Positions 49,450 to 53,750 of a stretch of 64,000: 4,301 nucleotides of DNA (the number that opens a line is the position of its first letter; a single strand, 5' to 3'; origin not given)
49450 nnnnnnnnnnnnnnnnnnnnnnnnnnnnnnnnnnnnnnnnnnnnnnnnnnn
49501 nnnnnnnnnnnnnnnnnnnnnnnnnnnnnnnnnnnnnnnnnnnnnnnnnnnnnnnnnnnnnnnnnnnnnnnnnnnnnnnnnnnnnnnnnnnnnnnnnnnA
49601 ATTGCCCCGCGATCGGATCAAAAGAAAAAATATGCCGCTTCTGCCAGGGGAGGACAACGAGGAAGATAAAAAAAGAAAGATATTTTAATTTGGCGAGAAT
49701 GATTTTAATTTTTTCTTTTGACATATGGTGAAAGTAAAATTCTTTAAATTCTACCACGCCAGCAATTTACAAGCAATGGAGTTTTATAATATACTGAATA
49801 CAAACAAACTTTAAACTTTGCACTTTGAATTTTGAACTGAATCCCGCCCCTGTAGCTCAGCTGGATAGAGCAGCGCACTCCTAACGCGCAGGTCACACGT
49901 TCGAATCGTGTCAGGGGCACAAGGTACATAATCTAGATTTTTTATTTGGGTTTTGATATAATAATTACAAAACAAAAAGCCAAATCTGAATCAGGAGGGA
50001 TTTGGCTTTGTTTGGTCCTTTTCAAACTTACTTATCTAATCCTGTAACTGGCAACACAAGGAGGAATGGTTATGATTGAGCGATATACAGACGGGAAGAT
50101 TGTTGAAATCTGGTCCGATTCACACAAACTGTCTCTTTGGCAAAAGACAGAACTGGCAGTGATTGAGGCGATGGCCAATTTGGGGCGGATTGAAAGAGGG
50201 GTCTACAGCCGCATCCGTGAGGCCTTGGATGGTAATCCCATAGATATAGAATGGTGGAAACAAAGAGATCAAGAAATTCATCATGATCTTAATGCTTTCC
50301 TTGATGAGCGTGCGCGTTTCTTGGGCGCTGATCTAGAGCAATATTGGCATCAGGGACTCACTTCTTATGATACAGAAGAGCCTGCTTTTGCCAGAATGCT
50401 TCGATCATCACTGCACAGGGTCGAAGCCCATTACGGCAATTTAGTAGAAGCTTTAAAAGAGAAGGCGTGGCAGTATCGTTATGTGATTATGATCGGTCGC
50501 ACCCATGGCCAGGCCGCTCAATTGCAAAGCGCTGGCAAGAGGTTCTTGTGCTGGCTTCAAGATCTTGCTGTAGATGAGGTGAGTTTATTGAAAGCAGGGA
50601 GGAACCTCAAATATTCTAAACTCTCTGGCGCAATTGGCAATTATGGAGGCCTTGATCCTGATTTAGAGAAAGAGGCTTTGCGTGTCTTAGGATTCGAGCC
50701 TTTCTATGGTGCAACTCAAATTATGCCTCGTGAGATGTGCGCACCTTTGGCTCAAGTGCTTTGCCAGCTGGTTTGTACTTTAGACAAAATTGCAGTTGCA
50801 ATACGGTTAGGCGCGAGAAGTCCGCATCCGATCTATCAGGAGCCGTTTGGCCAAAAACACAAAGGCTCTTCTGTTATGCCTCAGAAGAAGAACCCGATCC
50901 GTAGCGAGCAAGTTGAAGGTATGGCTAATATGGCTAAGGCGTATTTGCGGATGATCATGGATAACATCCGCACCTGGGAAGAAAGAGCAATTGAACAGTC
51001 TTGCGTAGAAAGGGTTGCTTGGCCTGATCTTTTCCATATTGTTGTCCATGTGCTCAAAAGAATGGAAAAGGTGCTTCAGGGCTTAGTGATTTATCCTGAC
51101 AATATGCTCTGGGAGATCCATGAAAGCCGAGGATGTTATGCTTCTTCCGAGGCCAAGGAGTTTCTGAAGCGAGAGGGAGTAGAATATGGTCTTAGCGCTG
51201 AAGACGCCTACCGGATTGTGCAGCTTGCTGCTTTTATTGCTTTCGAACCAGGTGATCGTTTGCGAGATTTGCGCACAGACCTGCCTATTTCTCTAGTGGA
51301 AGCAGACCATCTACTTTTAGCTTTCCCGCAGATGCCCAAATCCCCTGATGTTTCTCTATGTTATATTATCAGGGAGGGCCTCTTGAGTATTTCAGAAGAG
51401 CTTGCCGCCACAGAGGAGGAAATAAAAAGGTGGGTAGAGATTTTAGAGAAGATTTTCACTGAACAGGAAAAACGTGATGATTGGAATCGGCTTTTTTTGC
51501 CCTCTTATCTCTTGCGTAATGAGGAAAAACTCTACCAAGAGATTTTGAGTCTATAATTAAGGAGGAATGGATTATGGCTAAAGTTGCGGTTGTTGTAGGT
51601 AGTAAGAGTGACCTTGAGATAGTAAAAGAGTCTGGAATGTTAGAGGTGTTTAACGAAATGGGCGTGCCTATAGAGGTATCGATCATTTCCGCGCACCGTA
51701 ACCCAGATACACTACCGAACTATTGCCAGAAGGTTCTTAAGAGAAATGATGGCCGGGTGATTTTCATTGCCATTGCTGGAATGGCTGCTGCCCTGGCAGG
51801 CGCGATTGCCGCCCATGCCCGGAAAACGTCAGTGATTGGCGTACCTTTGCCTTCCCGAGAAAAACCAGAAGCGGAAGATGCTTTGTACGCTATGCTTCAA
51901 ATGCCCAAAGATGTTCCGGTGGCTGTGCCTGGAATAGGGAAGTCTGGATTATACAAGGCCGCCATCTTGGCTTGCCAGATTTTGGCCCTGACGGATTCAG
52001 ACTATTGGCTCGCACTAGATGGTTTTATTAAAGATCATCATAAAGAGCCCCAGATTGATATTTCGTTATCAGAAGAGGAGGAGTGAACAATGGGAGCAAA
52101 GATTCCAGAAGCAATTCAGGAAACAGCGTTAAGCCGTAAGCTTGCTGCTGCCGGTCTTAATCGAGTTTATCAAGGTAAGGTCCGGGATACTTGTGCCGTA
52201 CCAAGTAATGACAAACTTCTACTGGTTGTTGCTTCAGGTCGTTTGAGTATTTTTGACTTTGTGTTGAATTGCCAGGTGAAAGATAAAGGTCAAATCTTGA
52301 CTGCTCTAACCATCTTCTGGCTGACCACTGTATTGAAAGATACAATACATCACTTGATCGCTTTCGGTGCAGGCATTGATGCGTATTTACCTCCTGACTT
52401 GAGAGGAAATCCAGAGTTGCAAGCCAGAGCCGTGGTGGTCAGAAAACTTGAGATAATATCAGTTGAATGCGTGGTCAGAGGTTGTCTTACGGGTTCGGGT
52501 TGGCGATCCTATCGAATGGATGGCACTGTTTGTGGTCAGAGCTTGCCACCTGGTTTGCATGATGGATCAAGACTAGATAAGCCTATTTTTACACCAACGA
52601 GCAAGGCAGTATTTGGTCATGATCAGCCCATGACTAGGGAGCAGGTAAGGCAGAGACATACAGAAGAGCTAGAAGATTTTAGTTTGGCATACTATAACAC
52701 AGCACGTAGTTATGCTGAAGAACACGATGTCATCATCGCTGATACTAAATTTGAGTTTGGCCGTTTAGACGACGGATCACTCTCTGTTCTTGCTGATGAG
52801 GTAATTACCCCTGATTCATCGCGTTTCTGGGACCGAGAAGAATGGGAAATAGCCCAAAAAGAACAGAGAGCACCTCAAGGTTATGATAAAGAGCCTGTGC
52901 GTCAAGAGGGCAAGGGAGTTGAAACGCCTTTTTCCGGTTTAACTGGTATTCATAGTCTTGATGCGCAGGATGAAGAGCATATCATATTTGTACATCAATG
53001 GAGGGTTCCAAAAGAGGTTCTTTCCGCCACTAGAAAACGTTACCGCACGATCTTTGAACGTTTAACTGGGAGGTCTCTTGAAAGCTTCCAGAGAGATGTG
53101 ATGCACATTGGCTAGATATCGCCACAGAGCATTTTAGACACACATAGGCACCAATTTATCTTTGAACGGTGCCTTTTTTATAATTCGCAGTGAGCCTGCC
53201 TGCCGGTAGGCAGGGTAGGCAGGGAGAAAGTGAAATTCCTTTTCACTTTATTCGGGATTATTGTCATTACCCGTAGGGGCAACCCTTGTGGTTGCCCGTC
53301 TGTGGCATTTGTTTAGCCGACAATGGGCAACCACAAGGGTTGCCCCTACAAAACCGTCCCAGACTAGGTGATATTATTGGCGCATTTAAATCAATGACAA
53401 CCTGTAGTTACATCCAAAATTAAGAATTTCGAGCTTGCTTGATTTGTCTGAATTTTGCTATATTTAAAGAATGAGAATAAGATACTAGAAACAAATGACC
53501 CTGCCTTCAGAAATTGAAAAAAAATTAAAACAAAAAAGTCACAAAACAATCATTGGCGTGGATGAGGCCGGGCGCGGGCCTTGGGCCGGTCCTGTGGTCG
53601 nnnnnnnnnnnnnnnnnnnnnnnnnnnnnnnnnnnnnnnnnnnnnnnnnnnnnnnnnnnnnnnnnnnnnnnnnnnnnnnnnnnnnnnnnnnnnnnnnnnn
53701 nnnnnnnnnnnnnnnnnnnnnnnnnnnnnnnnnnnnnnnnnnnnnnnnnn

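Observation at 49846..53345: Isolated purB-purE-purC module (AIR to AICAR) flanked by tRNA-Arg and a family-C repeat: candidate acquired island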

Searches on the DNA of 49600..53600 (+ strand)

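Call 53: search_rna_families(source=window, start=49600, end=53600, threshold=evalue, max_evalue=1)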
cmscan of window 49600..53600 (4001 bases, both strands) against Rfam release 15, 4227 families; matches with E-value up to 1: 3.
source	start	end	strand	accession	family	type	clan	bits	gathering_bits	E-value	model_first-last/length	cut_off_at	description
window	49846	49919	+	RF00005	tRNA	Gene; tRNA;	CL00001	63.6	29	1.1e-12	1-71/71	no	tRNA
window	53269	53353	-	RF03632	MIR1882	Gene; miRNA;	-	32.3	107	0.0008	1-131/131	no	MIR1882 microRNA precursor family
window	49846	49920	-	RF04354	Plastid-ycf2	Cis-reg;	-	30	65.7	0.0022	1-75/75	no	Plastid-ycf2 5UTR RNA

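Call 86: search_dna_similar(query=window:49846-53350:+, collection=plasmids, mode=distant, max_rows=8)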
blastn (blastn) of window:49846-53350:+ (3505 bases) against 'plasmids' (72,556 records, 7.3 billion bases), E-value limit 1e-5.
Records with a match: 44; places in all: 45; records where one place covers at least 80% of the query: 0.
Best place of each record, by identity: 80-90% 37; 60-80% 7.
By first word of the organism name: Bifidobacterium 6; Acinetobacter 5; Paracoccus 5; Klebsiella 3; Pseudomonas 2; Sphingomonas 2; Citrobacter 2; Tritonibacter 2; Proteus 2; Cetobacterium 2; and 13 more.
By predicted mobility (MOB-suite, as given by PLSDB): non-mobilizable 35; conjugative 5; mobilizable 4.
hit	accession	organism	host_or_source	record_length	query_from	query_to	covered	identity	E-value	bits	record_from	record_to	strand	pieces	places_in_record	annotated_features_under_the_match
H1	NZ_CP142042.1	Pseudomonas veronii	cell culture,ground water from aniline ...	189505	1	75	2%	85.3%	4e-12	83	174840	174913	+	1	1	none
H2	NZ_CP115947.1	Ralstonia solanacearum MolK2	Musa sp.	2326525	1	78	2%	80.8%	2e-8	71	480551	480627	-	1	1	record has no annotation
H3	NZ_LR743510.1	Methylobacterium bullatum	-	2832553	1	73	2%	83.6%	5e-11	79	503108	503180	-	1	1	none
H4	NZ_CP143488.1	Pseudomonas silesiensis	single cell,landfill for plastics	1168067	8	83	2%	80.3%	3e-7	67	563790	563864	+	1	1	record has no annotation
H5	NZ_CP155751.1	Sphingomonas parapaucimobilis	Chinese cabbage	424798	1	75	2%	81.3%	2e-8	70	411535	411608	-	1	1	recombinase family protein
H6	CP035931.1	Acinetobacter baumannii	Homo sapiens,blood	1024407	1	73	2%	82.4%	9e-8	69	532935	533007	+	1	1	none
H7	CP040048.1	Acinetobacter baumannii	Homo sapiens,blood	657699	1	73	2%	82.4%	9e-8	69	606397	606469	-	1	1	none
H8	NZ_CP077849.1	Acinetobacter baumannii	Homo sapiens,Rectal swab_P28_BU14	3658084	1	73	2%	82.4%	9e-8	69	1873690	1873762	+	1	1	none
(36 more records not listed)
